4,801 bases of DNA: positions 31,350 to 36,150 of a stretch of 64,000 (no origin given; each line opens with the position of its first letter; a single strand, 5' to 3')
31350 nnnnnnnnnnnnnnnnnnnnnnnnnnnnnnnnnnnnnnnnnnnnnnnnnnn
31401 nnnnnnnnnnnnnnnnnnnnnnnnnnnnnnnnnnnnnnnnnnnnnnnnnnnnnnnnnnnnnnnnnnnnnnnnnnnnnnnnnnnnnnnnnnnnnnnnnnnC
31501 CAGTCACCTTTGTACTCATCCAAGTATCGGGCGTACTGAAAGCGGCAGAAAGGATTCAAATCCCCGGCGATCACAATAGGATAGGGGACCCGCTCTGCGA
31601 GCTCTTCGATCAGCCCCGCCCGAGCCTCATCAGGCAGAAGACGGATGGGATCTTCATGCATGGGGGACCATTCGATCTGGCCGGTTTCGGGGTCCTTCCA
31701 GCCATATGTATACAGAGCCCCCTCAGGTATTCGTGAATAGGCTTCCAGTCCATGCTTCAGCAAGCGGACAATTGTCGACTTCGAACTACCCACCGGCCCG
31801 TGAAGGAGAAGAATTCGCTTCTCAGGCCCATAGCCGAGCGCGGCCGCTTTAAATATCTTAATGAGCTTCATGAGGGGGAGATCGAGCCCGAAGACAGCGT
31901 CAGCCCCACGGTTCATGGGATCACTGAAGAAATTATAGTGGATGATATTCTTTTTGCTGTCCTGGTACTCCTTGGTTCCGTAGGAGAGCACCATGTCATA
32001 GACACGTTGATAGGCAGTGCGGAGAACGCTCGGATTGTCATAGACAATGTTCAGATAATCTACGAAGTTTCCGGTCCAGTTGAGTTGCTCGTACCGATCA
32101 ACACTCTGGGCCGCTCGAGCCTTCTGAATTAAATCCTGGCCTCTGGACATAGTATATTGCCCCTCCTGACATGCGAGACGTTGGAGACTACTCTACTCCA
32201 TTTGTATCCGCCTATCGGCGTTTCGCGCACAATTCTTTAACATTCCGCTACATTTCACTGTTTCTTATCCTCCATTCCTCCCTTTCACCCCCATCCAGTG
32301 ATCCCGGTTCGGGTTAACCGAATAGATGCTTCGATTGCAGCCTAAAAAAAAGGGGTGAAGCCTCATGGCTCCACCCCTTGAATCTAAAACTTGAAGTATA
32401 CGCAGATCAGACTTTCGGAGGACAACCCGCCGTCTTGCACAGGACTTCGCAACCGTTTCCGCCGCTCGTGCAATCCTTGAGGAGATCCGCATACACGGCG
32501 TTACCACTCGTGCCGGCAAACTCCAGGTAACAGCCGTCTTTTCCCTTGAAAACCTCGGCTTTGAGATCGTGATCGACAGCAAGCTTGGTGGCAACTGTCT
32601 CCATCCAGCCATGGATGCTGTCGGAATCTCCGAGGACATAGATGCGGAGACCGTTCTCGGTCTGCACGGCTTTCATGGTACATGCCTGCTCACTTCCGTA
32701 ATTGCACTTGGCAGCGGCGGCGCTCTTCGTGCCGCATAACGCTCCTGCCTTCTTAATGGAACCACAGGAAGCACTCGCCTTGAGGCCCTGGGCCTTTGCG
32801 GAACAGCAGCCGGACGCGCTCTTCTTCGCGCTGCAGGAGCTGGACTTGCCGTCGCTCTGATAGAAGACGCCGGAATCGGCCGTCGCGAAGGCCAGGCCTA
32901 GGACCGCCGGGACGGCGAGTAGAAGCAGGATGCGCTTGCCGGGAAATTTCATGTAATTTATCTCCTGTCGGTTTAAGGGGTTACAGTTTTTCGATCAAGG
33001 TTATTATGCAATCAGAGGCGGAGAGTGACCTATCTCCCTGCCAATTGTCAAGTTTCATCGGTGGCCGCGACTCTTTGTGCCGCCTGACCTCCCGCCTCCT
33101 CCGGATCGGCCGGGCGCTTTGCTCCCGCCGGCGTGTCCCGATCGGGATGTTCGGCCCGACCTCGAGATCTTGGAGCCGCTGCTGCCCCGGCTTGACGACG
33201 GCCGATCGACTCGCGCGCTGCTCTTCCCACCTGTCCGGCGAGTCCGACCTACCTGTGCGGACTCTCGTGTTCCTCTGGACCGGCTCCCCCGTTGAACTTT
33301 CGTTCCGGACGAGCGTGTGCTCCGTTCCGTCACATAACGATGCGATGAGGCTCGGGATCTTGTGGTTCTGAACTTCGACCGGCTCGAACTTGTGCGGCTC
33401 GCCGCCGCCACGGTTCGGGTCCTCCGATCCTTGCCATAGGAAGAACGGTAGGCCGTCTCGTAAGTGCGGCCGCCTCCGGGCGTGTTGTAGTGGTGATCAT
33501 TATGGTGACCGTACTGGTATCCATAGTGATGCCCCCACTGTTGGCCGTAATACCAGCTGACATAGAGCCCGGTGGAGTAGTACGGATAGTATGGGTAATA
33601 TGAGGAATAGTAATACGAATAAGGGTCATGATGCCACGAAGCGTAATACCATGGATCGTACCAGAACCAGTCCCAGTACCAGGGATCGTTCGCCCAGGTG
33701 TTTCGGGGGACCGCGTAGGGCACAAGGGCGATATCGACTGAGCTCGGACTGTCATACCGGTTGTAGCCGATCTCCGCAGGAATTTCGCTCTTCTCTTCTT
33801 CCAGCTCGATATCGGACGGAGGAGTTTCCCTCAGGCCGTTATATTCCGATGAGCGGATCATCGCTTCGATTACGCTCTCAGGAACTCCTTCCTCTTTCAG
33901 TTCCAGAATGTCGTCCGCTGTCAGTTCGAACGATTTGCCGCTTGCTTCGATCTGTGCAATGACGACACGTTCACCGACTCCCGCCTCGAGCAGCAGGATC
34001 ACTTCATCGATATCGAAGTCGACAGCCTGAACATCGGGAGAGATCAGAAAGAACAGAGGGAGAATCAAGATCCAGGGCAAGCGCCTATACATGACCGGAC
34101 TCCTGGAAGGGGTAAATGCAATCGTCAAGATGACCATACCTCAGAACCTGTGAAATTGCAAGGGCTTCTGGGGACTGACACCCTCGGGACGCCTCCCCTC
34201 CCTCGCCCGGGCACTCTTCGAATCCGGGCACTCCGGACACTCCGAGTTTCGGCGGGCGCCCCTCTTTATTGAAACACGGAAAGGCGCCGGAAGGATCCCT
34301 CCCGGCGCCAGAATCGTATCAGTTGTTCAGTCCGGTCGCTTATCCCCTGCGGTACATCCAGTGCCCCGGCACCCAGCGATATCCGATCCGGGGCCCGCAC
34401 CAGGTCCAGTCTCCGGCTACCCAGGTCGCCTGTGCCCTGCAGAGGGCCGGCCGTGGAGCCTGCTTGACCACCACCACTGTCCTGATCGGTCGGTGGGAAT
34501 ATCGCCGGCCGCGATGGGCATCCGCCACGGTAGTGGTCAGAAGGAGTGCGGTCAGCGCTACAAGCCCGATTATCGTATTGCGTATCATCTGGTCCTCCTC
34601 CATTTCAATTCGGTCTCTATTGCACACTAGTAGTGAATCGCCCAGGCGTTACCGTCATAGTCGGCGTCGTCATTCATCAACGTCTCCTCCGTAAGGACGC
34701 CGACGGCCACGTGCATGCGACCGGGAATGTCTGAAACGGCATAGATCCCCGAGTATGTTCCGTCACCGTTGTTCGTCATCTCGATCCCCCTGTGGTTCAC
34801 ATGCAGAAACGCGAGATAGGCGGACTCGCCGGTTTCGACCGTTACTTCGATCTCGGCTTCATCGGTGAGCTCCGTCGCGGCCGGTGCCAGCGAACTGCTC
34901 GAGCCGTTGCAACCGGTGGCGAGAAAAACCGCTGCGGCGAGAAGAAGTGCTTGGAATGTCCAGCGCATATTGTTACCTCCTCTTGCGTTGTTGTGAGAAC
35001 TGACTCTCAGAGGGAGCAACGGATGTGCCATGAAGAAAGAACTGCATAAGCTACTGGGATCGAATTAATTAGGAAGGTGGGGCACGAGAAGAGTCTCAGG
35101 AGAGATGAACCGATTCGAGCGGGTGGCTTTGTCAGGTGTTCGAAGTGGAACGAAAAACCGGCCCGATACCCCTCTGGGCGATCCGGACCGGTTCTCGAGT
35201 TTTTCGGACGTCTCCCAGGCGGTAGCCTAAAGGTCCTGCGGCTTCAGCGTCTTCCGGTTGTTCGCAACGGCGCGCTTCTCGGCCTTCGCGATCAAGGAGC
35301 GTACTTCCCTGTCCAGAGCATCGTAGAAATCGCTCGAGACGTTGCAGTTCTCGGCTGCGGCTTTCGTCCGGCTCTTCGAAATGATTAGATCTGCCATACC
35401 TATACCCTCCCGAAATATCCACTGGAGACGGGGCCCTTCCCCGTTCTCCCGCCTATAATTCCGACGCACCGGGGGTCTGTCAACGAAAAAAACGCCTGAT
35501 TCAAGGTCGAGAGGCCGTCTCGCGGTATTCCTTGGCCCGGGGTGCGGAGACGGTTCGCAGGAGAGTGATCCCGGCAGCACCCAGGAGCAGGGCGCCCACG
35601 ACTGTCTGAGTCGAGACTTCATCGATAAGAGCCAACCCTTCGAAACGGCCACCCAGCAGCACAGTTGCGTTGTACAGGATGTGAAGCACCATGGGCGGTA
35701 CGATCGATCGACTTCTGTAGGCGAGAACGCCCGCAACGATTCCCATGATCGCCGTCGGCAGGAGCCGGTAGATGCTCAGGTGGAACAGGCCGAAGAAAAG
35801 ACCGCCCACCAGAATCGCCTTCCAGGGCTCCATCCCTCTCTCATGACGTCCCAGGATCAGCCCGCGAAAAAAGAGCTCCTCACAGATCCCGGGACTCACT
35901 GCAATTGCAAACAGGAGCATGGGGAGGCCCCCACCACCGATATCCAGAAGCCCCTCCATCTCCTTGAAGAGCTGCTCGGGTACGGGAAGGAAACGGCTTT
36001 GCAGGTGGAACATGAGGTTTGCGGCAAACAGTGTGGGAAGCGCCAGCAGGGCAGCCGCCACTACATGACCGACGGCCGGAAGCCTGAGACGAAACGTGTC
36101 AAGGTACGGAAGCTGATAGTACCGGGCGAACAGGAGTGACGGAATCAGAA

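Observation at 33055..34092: Secreted protein with aromatic (W/Y/H)-rich block and RS-rich basic tail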

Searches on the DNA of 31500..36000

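Call 58: search_rna_families(source=window, start=31500, end=36000, threshold=evalue, max_evalue=0.1)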
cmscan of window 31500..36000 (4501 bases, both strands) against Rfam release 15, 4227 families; matches with E-value up to 0.1: 1.
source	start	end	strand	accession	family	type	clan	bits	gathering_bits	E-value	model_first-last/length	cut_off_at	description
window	32341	32403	-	RF02056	STnc390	Gene; sRNA;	-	26.6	50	0.011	1-60/60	no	Salmonella sRNA STnc390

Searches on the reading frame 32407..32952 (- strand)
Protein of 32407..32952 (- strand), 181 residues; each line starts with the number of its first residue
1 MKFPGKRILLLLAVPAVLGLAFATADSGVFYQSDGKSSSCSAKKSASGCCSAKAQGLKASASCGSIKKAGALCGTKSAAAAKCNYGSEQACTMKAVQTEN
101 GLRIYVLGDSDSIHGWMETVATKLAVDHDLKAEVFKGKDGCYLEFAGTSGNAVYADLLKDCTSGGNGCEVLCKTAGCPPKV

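Call 9: search_protein_families(library=pfam, proteins=[window:32407-32952:-], max_evalue=0.001)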
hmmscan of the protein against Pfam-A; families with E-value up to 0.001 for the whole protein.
window:32407-32952:- (181 aa): 0 families

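Call 22: search_protein_families(library=ncbifam, proteins=[window:32407-32952:-], max_evalue=1)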
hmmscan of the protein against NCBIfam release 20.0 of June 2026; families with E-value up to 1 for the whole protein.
window:32407-32952:- (181 aa): 1 family
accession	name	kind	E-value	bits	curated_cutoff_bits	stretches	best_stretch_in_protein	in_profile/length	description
NF000855.0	PRK00075.2-4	equivalog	0.0066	15.3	399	1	58-136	34-108/339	cobalt-precorrin-5B (C(1))-methyltransferase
